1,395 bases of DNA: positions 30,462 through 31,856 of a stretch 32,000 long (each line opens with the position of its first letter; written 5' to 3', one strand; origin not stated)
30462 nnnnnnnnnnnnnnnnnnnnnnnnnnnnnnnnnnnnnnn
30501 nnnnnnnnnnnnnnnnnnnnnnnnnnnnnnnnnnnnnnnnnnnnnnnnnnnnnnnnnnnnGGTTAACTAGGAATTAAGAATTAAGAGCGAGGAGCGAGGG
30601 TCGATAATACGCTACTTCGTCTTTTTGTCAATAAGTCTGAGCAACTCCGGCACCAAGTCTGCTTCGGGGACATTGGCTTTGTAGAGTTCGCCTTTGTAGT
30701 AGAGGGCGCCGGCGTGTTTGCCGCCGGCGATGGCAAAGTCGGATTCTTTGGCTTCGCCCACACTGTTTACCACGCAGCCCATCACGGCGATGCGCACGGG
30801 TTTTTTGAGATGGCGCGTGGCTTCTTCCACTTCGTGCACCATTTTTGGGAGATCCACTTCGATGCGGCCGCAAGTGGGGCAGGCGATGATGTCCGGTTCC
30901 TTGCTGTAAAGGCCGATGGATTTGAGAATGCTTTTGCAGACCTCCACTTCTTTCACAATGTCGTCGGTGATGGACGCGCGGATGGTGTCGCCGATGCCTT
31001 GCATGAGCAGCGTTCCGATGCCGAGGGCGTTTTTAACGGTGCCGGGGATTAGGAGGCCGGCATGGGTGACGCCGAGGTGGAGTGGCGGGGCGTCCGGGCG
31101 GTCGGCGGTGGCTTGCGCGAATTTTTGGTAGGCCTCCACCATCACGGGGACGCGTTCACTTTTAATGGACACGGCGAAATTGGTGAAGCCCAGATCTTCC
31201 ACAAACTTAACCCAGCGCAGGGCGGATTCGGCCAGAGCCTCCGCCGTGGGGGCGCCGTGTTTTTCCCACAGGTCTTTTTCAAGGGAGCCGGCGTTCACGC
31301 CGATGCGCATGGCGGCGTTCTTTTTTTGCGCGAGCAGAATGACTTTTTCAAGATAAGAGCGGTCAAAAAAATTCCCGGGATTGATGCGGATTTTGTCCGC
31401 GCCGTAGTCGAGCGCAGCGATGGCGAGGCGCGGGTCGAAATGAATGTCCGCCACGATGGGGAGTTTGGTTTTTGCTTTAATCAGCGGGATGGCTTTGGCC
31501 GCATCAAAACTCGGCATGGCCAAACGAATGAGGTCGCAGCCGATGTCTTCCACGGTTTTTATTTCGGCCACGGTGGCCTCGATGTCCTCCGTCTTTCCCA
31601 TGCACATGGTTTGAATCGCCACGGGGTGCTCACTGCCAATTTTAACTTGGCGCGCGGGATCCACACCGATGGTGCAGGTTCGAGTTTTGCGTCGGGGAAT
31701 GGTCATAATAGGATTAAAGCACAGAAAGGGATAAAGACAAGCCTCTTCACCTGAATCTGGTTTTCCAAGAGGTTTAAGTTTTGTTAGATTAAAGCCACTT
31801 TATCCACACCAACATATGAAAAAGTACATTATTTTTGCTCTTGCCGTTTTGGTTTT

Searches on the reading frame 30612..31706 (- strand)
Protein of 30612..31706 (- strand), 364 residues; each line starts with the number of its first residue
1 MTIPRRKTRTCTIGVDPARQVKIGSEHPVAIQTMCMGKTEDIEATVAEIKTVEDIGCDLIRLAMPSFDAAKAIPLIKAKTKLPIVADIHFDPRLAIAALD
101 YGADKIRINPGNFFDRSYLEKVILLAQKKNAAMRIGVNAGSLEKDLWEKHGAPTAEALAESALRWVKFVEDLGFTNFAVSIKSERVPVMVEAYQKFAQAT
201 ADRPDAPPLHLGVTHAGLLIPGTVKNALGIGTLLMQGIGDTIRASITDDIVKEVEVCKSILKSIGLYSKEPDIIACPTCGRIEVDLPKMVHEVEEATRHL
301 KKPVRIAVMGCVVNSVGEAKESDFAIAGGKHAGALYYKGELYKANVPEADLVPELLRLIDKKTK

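Call 89: search_protein_families(library=pfam, proteins=[window:30612-31706:-], max_evalue=0.001)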
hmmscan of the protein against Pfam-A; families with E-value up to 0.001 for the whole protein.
window:30612-31706:- (364 aa): 1 family
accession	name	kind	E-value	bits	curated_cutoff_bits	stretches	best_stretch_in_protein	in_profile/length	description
PF04551.19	GcpE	-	1.3e-127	426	32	1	19-360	7-342/343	GcpE protein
